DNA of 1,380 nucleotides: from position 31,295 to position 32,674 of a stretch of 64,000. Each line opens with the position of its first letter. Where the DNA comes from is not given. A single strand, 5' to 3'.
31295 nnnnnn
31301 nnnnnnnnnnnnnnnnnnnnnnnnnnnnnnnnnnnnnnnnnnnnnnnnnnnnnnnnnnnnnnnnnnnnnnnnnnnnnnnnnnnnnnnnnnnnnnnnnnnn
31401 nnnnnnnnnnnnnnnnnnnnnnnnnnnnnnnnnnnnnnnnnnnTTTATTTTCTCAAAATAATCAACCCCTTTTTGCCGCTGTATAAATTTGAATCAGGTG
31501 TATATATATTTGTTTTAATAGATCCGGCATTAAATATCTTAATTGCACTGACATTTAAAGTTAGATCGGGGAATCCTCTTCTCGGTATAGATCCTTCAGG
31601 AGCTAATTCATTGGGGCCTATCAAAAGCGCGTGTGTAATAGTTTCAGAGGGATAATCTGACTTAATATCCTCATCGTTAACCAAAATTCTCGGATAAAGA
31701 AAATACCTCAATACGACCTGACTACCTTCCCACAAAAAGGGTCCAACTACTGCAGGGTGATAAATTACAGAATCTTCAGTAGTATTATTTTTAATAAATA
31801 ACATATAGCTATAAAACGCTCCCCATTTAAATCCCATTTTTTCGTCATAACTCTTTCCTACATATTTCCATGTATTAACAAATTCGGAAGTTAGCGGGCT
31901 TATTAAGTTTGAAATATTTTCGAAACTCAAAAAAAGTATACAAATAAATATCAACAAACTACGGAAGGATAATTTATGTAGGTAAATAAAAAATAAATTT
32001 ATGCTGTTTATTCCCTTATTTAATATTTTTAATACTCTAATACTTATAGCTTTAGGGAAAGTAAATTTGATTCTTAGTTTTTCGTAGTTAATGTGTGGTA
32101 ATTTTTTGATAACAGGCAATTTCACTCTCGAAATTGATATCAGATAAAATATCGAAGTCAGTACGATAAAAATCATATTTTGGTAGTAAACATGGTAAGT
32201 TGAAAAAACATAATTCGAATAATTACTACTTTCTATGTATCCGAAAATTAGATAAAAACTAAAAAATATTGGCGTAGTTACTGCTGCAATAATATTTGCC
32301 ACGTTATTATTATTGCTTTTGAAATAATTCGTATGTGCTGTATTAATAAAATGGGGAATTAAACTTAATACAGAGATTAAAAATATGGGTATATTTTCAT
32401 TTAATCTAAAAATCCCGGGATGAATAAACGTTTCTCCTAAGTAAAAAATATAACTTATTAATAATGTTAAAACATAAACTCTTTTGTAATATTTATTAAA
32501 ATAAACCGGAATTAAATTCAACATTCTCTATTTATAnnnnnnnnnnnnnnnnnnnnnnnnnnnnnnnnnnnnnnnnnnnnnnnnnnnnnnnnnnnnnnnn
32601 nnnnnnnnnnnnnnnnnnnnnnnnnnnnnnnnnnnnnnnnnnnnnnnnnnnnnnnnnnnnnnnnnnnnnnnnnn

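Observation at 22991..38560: GDP-fucose pathway embedded with six methyltransferases and a Cst-II/DUF115-like protein, predicting a heavily O-methylated deoxyhexose glycan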

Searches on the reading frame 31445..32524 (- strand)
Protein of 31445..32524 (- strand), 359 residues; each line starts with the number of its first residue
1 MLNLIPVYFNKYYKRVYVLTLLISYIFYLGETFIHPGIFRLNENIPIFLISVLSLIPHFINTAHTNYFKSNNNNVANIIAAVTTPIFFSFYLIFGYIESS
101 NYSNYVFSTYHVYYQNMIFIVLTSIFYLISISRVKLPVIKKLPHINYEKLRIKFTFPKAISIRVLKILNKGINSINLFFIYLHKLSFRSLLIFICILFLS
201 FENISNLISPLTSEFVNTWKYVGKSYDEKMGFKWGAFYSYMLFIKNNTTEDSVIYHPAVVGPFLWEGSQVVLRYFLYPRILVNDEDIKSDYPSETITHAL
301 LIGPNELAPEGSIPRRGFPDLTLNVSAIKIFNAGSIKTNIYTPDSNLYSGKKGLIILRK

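Call 3: search_protein_families(library=pfam, proteins=[window:31445-32524:-], max_evalue=0.01)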
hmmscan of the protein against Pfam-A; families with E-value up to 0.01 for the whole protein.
window:31445-32524:- (359 aa): 0 families

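Call 13: search_protein_families(library=ncbifam, proteins=[window:31445-32524:-], max_evalue=0.01)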
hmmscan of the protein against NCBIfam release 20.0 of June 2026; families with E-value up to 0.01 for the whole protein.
window:31445-32524:- (359 aa): 0 families

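Call 45: find_homologous_proteins(query=window:31445-32524:-, max_evalue=0.001)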
Query window:31445-32524:- (359 aa): 7 proteins with E <= 0.001 among 2624 candidates.
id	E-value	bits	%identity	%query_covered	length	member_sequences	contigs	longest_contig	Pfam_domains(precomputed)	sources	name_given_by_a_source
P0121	2.7e-230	782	100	100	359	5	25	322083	-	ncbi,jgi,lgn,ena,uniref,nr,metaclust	ncbi:hypothetical protein A3A76_03690 [Candidatus Woesebacteria bacterium RIFCSPLOWO2_01_FULL_39_23]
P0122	4.8e-199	679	90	100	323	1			-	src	-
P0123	6.1e-175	599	99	47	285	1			-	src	-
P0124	8.2e-37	145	29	96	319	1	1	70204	-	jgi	jgi:hypothetical protein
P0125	4.4e-17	80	28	95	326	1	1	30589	-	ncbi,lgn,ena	-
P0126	1.0e-13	69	30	77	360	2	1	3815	-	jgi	-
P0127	3.2e-11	61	32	58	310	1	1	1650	-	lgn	-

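Call 67: predict_structure(alignment_id=A3)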
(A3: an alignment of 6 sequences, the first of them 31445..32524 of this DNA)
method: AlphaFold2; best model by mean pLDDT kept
length: 359 residues; sequences in the alignment: 6
mean_pLDDT: 51.7   pTM: 0.47
mean pLDDT of the five models: 51.7, 50.5, 49.9, 49.0, 45.3
residues with pLDDT >= 90: 10; 70-90: 62; 50-70: 52; < 50: 235
segments of 3 or more residues with pLDDT < 50: 1-20, 22-215, 217-223, 289-292, 306-311
pLDDT, mean of each block of 10 residues (from residue 1): 41 47 46 37 40 45 43 43 43 42 39 35 40 36 36 32 38 36 34 39 39 46 57 75 89 75 52 72 61 72 54 58 86 82 68 84
secondary structure, 60 per line:
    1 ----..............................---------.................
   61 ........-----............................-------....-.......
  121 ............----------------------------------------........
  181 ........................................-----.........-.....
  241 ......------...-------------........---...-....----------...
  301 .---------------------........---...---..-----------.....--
elements in order: H5-34 H44-68 H74-101 H109-112 H114-132 H173-220 H226-234 H236-246 E253-255 H269-276 E280-282 H284-287 E298-301 E323-330 E334-336 E353-357

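Call 82: search_protein_representatives(alignment_id=A3)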
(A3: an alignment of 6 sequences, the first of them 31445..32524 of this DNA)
Query: 6 sequences, 351 profile positions. Proteins with E-value up to 0.001 (for the whole library): 858; up to 1e-10: 517; up to 1e-30: 250. The best 150 are listed.
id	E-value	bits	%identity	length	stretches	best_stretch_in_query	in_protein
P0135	9.0e-138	475.9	-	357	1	2-350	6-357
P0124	8.3e-110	383.9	-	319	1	1-349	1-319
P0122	1.1e-100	354.0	-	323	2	121-351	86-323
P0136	6.6e-87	308.6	-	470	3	164-349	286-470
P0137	1.9e-86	307.1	-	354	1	3-350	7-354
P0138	2.0e-82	293.8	-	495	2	3-347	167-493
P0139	6.5e-82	292.2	-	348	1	3-350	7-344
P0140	4.1e-80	286.2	-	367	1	5-351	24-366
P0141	4.9e-77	276.1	-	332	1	12-349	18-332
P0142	4.0e-75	269.8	-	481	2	5-351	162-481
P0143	4.5e-75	269.7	-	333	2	177-351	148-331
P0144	7.2e-75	269.0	-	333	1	3-351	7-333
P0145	5.9e-74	266.0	-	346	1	6-349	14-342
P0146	2.3e-73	264.1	-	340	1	8-349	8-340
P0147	2.4e-73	264.0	-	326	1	9-351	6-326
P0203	7.4e-55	203.2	-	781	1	8-351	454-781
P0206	1.6e-54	202.1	-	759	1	4-351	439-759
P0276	1.3e-43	166.2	-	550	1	3-300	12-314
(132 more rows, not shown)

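Call 84: search_protein_families(library=pfam, proteins=[P0203, P0206, P0276, P0138, P0136, P0142, P0135, P0137, P0140], max_evalue=0.01)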
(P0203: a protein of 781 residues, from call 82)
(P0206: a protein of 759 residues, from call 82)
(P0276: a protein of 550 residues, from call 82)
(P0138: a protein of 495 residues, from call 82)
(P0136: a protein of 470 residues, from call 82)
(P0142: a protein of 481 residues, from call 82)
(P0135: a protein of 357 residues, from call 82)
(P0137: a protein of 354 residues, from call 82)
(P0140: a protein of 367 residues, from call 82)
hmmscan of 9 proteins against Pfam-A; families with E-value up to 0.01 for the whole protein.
P0203 (781 aa): 0 families

P0206 (759 aa): 0 families

P0276 (550 aa): 0 families

P0138 (495 aa): 0 families

P0136 (470 aa): 0 families

P0142 (481 aa): 0 families

P0135 (357 aa): 0 families

P0137 (354 aa): 0 families

P0140 (367 aa): 0 families
